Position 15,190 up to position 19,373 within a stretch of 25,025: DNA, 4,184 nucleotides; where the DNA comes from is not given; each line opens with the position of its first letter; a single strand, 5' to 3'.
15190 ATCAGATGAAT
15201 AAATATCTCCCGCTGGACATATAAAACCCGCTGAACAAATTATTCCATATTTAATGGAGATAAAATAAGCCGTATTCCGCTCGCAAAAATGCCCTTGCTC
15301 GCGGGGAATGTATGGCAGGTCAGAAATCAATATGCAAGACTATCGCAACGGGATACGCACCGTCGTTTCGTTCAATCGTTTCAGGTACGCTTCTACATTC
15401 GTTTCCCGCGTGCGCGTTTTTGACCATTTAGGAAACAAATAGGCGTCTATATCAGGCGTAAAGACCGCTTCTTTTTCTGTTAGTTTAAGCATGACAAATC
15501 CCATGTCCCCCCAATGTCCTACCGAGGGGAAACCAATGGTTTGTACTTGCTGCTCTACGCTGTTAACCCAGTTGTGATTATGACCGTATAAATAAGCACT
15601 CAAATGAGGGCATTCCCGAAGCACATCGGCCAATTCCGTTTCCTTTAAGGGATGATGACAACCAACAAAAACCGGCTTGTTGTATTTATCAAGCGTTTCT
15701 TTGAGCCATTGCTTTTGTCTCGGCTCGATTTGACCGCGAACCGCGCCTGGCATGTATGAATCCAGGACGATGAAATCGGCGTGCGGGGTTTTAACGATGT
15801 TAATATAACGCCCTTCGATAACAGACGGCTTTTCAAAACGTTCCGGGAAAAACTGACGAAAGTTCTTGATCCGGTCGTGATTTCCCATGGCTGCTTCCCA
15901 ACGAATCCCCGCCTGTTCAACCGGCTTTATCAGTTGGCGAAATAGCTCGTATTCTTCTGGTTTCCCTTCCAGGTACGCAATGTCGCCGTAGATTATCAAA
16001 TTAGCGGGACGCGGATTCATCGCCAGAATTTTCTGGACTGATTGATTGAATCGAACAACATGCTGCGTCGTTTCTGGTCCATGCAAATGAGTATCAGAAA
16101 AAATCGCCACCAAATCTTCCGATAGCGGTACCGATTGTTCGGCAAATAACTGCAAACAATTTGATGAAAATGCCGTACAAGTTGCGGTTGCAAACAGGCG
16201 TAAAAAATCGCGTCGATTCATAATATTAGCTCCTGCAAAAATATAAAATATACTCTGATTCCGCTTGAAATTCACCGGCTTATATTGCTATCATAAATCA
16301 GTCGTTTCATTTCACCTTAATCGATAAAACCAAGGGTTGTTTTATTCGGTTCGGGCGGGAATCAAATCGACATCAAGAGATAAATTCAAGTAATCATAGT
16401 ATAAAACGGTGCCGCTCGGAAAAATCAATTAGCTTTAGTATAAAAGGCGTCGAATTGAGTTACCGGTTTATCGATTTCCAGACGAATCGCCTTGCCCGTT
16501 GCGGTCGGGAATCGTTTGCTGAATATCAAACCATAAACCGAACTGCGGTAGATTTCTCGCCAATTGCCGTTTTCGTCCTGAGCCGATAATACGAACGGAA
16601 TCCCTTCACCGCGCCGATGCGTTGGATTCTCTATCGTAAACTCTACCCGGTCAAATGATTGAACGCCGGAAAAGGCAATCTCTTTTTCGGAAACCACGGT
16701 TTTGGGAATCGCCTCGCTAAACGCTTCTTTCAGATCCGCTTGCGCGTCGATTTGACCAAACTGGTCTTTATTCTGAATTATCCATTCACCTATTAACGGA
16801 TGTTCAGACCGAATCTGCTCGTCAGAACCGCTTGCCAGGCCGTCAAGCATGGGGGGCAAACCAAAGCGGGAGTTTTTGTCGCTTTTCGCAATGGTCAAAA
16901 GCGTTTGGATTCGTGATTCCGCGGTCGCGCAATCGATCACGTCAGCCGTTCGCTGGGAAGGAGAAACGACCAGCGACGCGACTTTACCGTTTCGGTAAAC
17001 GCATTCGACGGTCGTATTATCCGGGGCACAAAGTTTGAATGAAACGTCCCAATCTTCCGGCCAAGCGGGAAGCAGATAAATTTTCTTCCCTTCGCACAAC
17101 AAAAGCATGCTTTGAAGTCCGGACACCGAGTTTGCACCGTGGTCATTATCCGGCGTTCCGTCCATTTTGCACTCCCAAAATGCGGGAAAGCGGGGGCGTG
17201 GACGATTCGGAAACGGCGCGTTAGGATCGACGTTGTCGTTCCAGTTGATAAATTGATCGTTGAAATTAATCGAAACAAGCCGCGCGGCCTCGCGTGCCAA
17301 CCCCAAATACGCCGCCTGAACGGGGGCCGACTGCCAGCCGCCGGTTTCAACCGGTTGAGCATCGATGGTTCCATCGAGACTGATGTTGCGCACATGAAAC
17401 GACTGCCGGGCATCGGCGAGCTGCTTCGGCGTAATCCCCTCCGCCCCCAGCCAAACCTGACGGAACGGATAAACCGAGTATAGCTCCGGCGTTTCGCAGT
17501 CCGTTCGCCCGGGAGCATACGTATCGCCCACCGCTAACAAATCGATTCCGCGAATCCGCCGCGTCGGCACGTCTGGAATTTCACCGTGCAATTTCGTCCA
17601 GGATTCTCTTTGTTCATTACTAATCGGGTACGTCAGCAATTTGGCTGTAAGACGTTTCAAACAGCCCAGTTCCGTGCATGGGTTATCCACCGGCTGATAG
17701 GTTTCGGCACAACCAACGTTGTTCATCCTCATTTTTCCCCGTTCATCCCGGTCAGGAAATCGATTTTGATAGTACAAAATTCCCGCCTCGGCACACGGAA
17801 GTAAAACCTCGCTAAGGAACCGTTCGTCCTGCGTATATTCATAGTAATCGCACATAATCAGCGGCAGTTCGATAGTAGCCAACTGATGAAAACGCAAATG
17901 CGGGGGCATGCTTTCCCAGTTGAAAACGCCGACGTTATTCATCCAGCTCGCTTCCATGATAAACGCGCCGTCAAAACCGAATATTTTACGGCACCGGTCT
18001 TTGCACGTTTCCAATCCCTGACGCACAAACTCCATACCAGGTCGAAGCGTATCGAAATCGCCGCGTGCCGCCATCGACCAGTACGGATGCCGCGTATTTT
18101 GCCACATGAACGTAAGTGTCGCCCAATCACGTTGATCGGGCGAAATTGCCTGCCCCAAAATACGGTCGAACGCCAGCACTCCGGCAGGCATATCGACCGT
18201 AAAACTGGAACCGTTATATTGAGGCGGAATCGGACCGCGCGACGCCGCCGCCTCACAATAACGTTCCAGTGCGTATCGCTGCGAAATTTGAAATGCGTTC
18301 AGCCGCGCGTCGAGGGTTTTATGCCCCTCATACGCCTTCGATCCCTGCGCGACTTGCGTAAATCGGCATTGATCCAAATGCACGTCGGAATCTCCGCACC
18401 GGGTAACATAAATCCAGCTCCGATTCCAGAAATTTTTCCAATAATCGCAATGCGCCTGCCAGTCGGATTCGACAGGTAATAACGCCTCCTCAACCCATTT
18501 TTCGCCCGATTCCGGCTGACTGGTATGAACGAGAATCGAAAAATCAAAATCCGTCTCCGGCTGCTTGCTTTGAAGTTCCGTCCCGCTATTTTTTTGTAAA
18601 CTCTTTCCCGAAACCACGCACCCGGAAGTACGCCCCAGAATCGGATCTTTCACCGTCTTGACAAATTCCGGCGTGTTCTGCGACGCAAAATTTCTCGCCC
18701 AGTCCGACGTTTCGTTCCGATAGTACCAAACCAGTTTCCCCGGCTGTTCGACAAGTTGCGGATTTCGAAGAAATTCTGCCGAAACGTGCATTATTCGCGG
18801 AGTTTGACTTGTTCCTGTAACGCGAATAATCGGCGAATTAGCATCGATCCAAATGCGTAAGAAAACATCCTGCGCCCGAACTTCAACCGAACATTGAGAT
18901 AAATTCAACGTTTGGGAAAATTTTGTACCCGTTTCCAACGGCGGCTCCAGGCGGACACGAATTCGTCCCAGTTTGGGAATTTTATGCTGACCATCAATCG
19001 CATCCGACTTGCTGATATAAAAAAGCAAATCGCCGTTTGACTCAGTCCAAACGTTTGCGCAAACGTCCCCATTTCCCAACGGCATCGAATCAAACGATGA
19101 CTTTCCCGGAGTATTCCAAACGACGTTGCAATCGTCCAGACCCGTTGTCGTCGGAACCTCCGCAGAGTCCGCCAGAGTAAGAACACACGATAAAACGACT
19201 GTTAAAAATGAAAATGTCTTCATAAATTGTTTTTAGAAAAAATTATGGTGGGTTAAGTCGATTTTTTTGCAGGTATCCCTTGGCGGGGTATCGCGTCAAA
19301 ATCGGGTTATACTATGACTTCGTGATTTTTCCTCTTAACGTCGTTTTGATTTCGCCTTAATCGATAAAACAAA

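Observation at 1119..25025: Unrecognised TATA-bounded ~150-bp nested-hairpin repeat family at 13 loci in 25 kb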

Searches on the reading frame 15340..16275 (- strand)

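Call 8: search_protein_families(library=pfam, proteins=[window:15340-16275:-])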
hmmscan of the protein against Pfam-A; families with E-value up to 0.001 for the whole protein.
window:15340-16275:- (311 aa): 2 families
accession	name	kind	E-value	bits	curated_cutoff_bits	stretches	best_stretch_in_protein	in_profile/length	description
PF00149.33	Metallophos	-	2.6e-10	41.5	21.5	1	56-235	3-190/191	Calcineurin-like phosphoesterase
PF12850.12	Metallophos_2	-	6.5e-05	23.4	27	0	56-245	3-128/154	Calcineurin-like phosphoesterase superfamily domain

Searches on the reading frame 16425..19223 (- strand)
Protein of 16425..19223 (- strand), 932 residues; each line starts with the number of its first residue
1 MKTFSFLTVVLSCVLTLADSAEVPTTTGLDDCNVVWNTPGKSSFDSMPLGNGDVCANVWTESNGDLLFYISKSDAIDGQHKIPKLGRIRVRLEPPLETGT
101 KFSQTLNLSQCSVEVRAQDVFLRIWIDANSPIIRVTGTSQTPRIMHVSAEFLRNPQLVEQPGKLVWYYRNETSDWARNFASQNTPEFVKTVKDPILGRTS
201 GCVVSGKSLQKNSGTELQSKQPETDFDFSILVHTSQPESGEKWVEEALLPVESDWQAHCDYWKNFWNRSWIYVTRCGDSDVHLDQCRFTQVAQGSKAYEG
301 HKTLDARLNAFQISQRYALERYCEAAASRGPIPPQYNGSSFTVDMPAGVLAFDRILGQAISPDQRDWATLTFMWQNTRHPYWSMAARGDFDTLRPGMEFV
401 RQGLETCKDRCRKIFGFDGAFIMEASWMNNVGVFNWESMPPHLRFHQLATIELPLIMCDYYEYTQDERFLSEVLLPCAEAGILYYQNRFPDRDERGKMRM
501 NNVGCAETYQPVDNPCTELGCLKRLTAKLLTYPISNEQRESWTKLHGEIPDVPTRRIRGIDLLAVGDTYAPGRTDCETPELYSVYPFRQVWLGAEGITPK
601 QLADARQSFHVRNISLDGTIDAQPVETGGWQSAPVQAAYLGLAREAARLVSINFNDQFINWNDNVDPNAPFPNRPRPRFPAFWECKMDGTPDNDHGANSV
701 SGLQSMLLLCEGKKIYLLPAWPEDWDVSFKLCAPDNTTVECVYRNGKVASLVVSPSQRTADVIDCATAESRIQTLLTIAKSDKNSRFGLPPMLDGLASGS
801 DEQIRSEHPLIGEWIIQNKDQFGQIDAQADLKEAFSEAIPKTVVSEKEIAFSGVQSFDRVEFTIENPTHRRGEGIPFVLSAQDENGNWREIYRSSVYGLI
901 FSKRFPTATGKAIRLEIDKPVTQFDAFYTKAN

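Call 8: search_protein_families(library=pfam, proteins=[window:16425-19223:-])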
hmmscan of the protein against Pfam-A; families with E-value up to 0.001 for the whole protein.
window:16425-19223:- (932 aa): 1 family
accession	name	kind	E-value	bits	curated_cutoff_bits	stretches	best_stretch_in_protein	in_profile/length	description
PF18961.6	DUF5703_N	-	2.8e-53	181.9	26.7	2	35-154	1-124/287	Domain of unknown function (DUF5703)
